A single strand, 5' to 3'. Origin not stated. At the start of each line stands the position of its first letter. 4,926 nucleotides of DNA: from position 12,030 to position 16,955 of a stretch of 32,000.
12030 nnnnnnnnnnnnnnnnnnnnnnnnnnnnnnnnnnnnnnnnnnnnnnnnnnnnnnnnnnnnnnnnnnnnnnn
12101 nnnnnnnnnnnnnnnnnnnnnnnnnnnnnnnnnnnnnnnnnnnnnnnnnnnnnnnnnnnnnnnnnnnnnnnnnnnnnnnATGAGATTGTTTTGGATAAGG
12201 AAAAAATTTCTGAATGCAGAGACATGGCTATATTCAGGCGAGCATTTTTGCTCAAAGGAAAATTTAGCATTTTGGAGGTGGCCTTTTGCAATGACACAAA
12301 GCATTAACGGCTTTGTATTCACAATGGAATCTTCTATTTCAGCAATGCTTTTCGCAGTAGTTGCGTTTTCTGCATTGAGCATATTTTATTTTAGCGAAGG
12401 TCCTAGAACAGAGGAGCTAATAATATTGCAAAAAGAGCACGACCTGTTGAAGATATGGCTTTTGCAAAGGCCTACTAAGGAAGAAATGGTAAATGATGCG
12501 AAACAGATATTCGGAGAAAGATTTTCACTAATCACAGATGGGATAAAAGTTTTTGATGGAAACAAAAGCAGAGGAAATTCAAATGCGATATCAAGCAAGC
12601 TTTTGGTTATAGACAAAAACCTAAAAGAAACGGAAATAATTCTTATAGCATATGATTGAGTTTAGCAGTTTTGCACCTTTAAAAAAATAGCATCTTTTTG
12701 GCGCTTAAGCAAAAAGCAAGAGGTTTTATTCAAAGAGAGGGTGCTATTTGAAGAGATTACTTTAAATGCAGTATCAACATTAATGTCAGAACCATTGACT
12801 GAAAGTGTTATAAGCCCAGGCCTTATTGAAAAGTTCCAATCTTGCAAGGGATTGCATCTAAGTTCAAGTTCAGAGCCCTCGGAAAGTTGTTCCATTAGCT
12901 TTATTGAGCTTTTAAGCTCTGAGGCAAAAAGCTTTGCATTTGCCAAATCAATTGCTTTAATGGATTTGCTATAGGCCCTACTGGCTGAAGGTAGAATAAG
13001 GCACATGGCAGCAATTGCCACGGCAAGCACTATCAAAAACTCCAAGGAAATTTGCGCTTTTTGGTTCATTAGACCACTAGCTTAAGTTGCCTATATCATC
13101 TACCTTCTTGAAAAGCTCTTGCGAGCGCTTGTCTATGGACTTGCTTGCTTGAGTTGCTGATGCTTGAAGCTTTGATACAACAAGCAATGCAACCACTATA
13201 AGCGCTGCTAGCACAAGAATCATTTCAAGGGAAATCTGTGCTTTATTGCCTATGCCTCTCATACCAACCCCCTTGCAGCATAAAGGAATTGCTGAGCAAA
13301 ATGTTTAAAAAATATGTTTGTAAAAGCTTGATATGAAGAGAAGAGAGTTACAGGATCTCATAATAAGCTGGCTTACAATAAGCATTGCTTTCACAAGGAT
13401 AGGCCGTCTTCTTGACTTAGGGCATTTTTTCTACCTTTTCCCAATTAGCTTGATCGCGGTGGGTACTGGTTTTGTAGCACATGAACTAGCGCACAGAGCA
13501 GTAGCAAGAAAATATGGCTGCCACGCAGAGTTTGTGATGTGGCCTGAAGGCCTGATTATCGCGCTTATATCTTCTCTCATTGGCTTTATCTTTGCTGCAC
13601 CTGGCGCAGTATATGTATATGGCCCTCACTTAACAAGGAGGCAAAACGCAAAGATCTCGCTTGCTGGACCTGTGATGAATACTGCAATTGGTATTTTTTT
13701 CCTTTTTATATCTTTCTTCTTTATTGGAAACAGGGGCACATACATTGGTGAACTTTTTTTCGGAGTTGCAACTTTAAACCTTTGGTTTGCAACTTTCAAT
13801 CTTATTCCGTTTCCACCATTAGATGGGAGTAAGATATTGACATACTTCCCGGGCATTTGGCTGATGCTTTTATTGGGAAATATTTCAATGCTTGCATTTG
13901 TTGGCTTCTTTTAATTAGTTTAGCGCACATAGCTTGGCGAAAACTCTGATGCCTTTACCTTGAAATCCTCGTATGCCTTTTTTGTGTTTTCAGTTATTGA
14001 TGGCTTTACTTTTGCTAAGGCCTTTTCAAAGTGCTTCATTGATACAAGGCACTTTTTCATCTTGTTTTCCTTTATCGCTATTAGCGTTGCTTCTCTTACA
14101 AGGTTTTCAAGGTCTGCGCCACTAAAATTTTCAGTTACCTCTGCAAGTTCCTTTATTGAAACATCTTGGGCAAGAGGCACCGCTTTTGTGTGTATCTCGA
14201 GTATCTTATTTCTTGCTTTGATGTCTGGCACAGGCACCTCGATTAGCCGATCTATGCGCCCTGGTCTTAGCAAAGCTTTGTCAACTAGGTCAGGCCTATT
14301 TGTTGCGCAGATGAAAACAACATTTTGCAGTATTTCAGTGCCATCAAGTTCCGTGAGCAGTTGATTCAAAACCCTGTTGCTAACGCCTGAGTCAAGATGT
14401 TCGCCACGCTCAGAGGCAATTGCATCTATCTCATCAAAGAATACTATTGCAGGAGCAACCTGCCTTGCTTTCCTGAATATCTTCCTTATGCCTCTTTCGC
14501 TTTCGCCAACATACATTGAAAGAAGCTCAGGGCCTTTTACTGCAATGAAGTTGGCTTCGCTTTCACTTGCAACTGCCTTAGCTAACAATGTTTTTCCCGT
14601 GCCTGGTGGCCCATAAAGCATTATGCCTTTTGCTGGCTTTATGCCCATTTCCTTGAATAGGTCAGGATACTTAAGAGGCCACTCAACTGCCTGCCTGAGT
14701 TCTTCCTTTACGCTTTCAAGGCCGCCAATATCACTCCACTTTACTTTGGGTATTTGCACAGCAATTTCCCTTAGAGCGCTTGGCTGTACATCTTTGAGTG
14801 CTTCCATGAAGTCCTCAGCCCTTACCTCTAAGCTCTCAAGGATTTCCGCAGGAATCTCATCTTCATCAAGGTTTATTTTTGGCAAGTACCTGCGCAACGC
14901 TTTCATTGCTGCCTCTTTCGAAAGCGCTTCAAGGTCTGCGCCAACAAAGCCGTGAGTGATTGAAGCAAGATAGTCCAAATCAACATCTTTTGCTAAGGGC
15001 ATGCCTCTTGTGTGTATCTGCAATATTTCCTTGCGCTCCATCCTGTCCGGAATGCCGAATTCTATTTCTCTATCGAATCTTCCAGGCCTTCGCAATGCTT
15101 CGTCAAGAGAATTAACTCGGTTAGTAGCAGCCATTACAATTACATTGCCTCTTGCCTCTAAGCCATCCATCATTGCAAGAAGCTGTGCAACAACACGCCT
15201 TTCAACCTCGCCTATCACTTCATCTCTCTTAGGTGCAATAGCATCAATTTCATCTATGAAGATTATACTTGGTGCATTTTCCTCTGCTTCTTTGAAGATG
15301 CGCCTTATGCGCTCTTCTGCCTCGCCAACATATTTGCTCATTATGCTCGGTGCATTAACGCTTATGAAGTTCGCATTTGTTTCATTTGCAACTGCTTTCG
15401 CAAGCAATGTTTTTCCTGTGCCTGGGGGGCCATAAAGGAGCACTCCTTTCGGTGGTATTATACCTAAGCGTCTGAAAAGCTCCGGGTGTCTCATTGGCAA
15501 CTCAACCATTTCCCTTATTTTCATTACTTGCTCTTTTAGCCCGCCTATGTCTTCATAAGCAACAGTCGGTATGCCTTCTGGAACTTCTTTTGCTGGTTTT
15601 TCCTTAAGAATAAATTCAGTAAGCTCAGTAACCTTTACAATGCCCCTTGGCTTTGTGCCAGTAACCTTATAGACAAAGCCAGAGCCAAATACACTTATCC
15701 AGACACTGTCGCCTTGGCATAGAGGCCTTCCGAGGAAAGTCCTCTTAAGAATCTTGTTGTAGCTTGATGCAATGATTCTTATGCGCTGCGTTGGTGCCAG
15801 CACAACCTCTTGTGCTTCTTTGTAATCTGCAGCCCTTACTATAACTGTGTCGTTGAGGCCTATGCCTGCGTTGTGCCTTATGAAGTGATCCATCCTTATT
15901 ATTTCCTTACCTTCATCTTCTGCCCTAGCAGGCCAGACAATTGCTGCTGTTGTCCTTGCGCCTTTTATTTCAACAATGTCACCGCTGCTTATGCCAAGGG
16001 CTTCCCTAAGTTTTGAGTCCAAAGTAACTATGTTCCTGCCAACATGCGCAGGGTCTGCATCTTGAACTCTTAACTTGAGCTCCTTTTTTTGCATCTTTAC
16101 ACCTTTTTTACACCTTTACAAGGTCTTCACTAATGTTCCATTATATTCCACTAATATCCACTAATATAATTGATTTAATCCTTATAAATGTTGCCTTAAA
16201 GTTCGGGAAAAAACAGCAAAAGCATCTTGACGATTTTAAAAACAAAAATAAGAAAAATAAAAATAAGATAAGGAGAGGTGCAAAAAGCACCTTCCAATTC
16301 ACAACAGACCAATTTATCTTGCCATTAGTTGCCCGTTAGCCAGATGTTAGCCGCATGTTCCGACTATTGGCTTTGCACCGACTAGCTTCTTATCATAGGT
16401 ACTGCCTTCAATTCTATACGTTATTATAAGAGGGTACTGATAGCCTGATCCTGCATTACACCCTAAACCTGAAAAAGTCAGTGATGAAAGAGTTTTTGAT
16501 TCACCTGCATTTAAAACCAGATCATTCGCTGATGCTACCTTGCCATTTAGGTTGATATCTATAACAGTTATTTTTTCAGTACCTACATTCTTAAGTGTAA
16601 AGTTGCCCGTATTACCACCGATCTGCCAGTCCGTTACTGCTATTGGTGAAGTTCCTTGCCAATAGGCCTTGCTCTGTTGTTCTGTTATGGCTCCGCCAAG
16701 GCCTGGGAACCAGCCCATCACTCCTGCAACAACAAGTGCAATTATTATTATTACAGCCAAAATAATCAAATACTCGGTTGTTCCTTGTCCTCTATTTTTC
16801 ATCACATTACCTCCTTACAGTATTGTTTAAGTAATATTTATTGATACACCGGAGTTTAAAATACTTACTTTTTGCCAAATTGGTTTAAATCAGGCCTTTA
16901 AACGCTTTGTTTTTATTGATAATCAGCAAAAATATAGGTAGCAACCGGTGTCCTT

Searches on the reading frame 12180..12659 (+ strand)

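Call 29: search_protein_families(library=pfam, proteins=[window:12180-12659:+], max_evalue=0.05)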
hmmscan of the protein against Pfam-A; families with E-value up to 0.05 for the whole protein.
window:12180-12659:+ (159 aa): 1 family
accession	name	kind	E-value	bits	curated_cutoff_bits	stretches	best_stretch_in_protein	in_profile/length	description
PF19662.4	DUF6165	-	0.037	14.2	27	1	78-112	28-62/134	Family of unknown function (DUF6165)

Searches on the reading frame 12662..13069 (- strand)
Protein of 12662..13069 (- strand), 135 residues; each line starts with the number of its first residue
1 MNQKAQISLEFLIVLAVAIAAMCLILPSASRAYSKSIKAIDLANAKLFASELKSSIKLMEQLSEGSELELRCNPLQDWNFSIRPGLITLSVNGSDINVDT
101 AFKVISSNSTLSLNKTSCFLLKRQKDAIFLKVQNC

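Call 29: search_protein_families(library=pfam, proteins=[window:12662-13069:-], max_evalue=0.05)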
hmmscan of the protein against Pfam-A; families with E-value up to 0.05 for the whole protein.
window:12662-13069:- (135 aa): 1 family
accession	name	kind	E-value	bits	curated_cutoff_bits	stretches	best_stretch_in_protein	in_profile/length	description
PF04021.17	Class_IIIsignal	-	0.006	16.9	23.7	1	4-21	2-20/27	Class III signal peptide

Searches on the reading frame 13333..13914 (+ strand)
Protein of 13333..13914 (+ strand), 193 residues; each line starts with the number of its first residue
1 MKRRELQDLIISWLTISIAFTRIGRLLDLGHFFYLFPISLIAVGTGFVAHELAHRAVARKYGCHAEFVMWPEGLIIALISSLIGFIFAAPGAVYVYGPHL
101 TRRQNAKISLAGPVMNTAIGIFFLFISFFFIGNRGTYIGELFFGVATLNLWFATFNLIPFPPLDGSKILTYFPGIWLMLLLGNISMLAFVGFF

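Call 29: search_protein_families(library=pfam, proteins=[window:13333-13914:+], max_evalue=0.05)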
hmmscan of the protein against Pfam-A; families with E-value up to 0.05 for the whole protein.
window:13333-13914:+ (193 aa): 1 family
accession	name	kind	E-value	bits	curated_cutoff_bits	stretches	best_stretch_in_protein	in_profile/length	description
PF02163.28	Peptidase_M50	-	4.4e-12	46.2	27.2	2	40-132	3-105/221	Peptidase family M50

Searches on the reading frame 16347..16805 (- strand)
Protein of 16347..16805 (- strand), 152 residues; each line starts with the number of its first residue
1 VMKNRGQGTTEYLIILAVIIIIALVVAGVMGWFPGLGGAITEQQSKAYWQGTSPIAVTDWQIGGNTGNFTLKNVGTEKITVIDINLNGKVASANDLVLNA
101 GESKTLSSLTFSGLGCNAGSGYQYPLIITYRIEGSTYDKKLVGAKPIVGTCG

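Call 28: search_protein_families(library=pfam, proteins=[window:16347-16805:-], max_evalue=0.05)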
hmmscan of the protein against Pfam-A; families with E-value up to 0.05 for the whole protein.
window:16347-16805:- (152 aa): 2 families
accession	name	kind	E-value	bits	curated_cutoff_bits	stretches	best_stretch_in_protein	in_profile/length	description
PF04021.17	Class_IIIsignal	-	7.5e-05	23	23.7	1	4-29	1-26/27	Class III signal peptide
PF18657.6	YDG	-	0.0067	17.1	25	1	60-91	43-75/85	YDG domain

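Call 55: search_protein_families(library=ncbifam, proteins=[window:16347-16805:-], max_evalue=0.001)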
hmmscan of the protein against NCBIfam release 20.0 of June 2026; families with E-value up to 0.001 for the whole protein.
window:16347-16805:- (152 aa): 0 families

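Call 67: find_homologous_proteins(query=window:16347-16805:-, max_evalue=0.00001)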
Query window:16347-16805:- (152 aa): 135 proteins with E <= 0.00001 among 216 candidates; the best 120 are listed.
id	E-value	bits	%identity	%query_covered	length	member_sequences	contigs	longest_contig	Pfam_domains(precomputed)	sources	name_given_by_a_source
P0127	1.6e-92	325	100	99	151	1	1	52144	-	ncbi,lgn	ncbi:MAG: hypothetical protein QW400_00180 [Candidatus Diapherotrites archaeon]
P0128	2.0e-60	221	75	99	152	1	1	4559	-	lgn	-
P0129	2.1e-55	205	69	99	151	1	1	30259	-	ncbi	ncbi:MAG: hypothetical protein QXM75_01650 [Candidatus Diapherotrites archaeon]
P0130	2.9e-54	201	67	99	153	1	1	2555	-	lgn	-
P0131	1.4e-51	192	66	99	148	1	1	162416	-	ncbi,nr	ncbi:MAG: hypothetical protein N3F05_02285 [Candidatus Diapherotrites archaeon]|nr:hypothetical prot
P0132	5.8e-47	177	57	99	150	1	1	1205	-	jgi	-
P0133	2.8e-45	172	54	99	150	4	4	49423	-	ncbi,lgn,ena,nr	ncbi:MAG: hypothetical protein COT14_03975 [Candidatus Diapherotrites archaeon CG08_land_8_20_14_0_2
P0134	5.5e-44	168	55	99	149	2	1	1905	-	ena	-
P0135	4.9e-42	161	54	97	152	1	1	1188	-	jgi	jgi:uncharacterized protein (UPF0333 family)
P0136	5.4e-42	161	53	99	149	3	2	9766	-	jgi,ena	-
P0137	8.4e-42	161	51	99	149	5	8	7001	PF04021.18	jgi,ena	-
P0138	1.4e-41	160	54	99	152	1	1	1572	-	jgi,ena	-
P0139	1.4e-41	160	53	99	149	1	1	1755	-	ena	-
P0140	2.0e-41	159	52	99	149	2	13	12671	-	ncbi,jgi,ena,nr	ncbi:MAG TPA: hypothetical protein VFF09_02030 [archaeon]|nr:hypothetical protein [archaeon]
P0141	3.0e-41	159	52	99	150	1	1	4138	-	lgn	-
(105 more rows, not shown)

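Call 76: predict_structure(alignment_id=A4)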
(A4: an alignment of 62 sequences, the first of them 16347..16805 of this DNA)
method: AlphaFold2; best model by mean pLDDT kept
length: 152 residues; sequences in the alignment: 62
mean_pLDDT: 89.9   pTM: 0.70
mean pLDDT of the five models: 89.9, 86.8, 86.6, 82.3, 80.9
residues with pLDDT >= 90: 119; 70-90: 19; 50-70: 12; < 50: 2
segments of 3 or more residues with pLDDT < 50: none
pLDDT, mean of each block of 10 residues (from residue 1): 62 94 90 64 93 96 94 97 96 95 95 89 95 95 94 87
secondary structure, 60 per line:
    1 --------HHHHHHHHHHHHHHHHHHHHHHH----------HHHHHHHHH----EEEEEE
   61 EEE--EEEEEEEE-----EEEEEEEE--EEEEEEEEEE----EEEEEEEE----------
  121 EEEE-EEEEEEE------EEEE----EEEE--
elements in order: H9-31 H42-50 E55-63 E66-73 E79-86 E89-98 E103-110 E121-124 E126-132 E139-142 E147-150

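Call 78: fold_search(model_id=the predicted structure, library=pdb)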
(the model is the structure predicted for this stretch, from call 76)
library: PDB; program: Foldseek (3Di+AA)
matches with E <= 10: 1229; with E <= 0.001: 2
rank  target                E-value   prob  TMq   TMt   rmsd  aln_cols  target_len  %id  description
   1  8q30_0                3.2e-05  1.00  0.39  0.41  14.0       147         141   22  Sulfolobus acidocaldarius AAP filament. (released 2024-03-06)
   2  8fk7_A                8.3e-04  1.00  0.36  0.39  15.6       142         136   18  Structure of the Pyrobaculum calidifontis flagellar-like archaeal type IV pilus (released 2023-06-28)
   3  6nav_A                1.0e-03  1.00  0.34  0.38  14.1       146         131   27  Cryo-EM reconstruction of Sulfolobus islandicus LAL14/1 Pilus (released 2019-05-08)
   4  6cxh_A                1.6e-03  1.00  0.45  0.20  15.0       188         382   13  Crystal structure of particulate methane monooxygenase from Methylomicrobium alcaliphilum 20Z (released 2018-05-16)
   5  9leg_B                2.1e-03  1.00  0.36  0.17  16.3       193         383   13  AMO complex (released 2026-02-04)
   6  9pxf_A                2.4e-03  1.00  0.43  0.20  15.9       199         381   12  Ammonia monooxygenase in native membranes from N. briensis (released 2026-01-28)
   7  8tib_A                2.4e-03  1.00  0.30  0.34  15.6       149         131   21  Cryo-EM of tri-pilus from S. islandicus REY15A (released 2024-01-10)
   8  4lk4                  5.0e-03  1.00  0.35  0.19   6.3       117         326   14  Structure of Vibrio cholerae VesB protease (released 2014-02-05)
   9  1yew_A                5.8e-03  1.00  0.41  0.19  18.2       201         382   10  Crystal structure of particulate methane monooxygenase (released 2005-02-08)
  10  5tfy_A                5.8e-03  0.99  0.36  0.33  15.3       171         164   15  The archaeal flagellum of Methanospirillum hungatei strain JF1. (released 2016-12-07)
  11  6w8u_A                6.9e-03  0.99  0.35  0.37  14.8       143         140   19  Cryo-EM of the Pyrobaculum arsenaticum pilus (released 2020-07-08)
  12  7p4l_B                6.9e-03  0.99  0.31  0.13   6.3       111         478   17  Crystal structure of the trimeric ectodomain of archaeal Fusexin1 (Fsx1) (released 2022-07-13)
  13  9cl6_A                8.5e-03  1.00  0.39  0.18  15.7       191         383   12  Ammonia monooxygenase in native membranes (released 2025-01-08)
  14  6fjy_C                8.5e-03  1.00  0.33  0.27   6.5       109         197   18  Crystal structure of CsuC-CsuE chaperone-tip adhesion subunit pre-assembly complex from archaic chaperone-usher Csu pi (released 2018-05-16)
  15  4p94_A                1.0e-02  1.00  0.34  0.41   5.1       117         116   13  The crystal structure of the soluble domain of Sulfolobus acidocaldarius FlaF (residues 35-164) (released 2015-04-22)
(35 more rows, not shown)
